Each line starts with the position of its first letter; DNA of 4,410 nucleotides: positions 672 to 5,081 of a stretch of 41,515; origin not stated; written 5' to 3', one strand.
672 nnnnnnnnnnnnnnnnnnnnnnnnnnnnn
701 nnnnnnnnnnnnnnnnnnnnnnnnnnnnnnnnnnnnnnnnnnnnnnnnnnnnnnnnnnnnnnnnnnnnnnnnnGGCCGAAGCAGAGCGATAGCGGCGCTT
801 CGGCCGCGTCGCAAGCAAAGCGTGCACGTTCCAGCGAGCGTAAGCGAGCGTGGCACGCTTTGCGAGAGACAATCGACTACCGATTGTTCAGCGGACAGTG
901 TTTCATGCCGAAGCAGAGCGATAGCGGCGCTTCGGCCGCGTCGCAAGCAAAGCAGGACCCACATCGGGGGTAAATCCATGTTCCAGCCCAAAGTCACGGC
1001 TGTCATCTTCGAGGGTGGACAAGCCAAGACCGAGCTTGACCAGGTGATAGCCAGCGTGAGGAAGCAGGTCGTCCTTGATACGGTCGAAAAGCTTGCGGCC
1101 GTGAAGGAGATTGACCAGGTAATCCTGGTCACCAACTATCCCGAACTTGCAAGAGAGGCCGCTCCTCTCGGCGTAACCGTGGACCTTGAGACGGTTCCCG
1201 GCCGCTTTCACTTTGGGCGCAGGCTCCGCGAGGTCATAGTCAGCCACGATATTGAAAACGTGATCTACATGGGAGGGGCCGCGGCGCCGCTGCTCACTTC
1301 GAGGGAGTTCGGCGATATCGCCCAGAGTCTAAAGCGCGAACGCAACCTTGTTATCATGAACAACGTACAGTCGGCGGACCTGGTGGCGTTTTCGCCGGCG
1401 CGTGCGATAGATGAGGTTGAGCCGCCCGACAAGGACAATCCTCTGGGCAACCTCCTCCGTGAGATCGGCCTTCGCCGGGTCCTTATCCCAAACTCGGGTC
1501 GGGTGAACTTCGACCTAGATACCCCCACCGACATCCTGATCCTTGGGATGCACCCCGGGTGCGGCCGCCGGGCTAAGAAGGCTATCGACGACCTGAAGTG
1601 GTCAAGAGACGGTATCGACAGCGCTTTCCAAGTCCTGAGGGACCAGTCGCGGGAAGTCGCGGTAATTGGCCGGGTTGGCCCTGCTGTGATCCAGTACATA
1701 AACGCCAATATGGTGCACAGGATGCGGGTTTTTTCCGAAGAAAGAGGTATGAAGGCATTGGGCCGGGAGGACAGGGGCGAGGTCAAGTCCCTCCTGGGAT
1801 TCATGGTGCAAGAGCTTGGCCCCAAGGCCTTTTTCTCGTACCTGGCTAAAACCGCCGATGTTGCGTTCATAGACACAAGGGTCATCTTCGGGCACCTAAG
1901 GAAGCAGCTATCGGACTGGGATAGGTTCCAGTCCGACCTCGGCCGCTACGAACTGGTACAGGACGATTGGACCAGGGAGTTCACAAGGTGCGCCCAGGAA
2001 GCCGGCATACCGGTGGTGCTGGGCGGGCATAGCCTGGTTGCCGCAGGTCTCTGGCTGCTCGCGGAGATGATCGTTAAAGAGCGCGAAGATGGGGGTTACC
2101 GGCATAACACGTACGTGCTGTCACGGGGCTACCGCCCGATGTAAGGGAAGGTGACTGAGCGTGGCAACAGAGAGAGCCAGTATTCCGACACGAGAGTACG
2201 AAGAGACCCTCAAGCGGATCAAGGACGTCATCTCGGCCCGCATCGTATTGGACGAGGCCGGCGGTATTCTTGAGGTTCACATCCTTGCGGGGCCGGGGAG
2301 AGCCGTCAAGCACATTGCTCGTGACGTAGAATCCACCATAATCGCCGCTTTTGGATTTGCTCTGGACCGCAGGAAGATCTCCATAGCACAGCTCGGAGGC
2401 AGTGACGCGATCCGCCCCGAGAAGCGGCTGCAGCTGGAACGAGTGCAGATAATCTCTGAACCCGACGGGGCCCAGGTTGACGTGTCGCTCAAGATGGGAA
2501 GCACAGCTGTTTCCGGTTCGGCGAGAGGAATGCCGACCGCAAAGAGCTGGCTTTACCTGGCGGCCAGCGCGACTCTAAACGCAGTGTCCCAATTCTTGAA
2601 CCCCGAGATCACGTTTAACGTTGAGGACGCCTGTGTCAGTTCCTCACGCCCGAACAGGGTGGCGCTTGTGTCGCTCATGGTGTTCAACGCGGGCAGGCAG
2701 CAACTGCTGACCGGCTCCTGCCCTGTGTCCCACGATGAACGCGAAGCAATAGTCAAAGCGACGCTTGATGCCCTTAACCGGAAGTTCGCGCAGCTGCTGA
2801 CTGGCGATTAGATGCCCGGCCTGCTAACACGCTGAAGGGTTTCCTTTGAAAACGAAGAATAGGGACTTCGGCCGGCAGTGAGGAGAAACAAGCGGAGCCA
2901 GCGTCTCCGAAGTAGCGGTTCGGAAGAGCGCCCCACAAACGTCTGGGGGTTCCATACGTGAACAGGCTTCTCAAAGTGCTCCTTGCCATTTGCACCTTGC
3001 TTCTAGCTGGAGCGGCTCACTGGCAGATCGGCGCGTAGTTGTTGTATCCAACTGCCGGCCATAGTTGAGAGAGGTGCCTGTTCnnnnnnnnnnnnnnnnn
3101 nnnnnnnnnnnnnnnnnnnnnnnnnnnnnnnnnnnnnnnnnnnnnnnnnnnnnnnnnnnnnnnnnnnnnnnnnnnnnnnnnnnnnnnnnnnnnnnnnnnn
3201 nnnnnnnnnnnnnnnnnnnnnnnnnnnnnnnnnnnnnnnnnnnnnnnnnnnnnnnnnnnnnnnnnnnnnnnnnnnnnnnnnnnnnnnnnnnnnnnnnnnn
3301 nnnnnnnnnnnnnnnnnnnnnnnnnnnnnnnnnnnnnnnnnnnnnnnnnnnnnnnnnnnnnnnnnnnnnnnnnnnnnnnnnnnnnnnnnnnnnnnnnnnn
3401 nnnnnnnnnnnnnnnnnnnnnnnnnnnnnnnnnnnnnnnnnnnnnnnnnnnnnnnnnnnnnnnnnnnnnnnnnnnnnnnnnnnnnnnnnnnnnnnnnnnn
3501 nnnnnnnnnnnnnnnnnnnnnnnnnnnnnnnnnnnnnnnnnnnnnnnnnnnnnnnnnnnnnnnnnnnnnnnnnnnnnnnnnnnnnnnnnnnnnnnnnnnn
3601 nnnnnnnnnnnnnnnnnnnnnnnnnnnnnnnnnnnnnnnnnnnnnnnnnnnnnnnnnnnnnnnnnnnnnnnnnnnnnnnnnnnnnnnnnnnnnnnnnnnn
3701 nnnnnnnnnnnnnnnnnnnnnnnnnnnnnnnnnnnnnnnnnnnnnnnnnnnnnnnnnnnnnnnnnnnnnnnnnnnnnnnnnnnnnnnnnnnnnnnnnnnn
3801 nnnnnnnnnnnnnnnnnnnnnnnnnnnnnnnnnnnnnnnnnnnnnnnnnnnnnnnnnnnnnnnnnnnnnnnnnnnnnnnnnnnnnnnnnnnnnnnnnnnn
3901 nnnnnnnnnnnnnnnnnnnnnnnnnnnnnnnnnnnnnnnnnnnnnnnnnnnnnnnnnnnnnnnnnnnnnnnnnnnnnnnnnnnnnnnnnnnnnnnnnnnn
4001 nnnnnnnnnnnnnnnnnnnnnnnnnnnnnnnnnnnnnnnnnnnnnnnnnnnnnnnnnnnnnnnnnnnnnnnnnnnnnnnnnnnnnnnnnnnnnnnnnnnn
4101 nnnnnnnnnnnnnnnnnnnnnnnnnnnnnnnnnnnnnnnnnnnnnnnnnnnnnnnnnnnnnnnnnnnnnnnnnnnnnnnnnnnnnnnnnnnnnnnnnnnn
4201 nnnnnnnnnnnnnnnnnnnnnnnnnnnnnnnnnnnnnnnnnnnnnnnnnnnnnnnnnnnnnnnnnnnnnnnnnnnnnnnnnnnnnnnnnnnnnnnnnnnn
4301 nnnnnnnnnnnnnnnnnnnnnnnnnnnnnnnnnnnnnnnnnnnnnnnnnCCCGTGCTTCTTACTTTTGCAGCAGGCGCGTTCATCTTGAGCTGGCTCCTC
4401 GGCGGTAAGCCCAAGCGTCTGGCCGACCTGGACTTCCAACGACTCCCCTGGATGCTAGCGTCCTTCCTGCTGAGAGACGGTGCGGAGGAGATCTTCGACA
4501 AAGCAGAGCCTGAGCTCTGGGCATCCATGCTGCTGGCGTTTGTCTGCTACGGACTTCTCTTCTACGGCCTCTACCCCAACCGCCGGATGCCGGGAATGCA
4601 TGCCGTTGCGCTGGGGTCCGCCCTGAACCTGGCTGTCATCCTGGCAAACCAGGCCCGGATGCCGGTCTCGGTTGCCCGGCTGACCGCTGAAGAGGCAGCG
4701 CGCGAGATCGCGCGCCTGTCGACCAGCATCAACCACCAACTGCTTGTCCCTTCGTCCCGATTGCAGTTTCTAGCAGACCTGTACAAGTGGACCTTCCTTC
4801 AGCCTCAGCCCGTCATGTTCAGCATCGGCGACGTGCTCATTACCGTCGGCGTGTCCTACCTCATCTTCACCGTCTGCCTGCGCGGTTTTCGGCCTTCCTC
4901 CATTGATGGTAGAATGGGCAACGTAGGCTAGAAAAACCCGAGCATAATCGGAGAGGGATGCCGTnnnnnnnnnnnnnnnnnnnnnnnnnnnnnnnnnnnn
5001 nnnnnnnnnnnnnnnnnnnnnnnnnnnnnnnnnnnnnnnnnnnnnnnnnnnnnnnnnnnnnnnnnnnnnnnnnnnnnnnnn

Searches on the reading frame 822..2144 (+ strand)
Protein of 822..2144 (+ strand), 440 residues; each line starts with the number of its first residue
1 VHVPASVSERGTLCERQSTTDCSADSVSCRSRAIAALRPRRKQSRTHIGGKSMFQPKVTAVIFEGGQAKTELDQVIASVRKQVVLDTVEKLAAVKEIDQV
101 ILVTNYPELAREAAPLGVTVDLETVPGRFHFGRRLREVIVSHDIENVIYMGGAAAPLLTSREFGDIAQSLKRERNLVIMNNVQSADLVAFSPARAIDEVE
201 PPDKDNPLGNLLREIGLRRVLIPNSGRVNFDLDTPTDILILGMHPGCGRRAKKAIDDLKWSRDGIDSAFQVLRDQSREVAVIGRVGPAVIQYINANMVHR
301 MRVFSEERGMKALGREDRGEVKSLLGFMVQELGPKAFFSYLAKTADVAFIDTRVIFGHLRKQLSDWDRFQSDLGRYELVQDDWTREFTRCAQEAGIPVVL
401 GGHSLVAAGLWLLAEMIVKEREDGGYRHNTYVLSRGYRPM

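Call 52: find_encoding_contigs(protein=window:822-2144:+, flank=10000, max_places=4)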
Protein window:822-2144:+ (440 aa): no gene with exactly this product is on record in the collection.

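Call 56: search_protein_families(library=pfam, proteins=[window:822-2144:+], max_evalue=0.001)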
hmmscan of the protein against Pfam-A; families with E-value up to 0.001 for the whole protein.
window:822-2144:+ (440 aa): 0 families

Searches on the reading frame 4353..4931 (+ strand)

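Call 56: search_protein_families(library=pfam, proteins=[window:4353-4931:+], max_evalue=0.001)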
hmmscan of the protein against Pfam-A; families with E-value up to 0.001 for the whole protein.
window:4353-4931:+ (192 aa): 1 family
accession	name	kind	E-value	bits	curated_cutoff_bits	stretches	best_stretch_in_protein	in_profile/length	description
PF17248.7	DUF5317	-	5.1e-28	98.4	25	1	49-172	26-151/151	Family of unknown function (DUF5317)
